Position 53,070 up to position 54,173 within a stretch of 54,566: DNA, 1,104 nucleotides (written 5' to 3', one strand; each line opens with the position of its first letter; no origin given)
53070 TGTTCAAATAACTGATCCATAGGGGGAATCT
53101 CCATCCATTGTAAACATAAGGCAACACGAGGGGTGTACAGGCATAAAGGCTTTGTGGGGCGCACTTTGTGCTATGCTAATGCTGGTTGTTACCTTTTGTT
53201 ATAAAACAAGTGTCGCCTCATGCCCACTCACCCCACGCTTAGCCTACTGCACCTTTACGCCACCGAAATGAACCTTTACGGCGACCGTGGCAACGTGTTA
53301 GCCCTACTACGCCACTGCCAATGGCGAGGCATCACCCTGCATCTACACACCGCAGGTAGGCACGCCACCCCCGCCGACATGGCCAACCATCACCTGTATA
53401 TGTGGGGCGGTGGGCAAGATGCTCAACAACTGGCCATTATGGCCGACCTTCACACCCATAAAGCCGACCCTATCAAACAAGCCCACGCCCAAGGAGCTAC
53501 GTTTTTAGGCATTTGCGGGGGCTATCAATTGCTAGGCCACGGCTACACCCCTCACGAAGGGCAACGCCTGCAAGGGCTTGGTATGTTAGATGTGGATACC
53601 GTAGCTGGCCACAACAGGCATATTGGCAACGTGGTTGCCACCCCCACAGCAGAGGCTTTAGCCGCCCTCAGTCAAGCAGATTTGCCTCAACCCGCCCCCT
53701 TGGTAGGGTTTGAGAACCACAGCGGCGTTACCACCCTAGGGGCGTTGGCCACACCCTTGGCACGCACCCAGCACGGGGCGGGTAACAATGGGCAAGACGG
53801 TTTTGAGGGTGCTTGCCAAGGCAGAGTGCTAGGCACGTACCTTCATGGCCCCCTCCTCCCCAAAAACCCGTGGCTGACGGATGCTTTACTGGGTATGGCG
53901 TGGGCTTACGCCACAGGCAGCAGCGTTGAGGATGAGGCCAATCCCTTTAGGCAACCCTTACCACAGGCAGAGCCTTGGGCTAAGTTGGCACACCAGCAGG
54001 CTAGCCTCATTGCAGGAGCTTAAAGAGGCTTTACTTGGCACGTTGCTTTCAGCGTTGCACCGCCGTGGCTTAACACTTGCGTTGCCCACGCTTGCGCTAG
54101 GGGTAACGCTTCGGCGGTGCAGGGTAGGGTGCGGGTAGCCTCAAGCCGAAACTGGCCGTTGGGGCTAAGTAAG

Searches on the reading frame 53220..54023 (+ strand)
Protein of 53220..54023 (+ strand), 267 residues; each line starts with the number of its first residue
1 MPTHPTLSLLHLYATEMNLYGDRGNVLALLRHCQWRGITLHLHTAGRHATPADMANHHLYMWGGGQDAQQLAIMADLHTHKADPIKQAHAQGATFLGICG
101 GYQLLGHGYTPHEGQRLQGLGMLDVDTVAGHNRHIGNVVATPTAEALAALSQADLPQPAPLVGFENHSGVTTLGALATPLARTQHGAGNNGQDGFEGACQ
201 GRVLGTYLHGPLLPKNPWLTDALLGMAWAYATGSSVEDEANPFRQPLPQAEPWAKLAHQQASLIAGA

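Call 7: search_protein_families(library=pfam, proteins=[window:53220-54023:+], max_evalue=0.01)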
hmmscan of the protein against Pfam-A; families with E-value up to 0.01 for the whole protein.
window:53220-54023:+ (267 aa): 1 family
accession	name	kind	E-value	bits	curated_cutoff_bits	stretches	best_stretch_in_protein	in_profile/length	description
PF07685.20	GATase_3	-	2.9e-35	122.1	27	1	11-216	4-195/196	CobB/CobQ-like glutamine amidotransferase domain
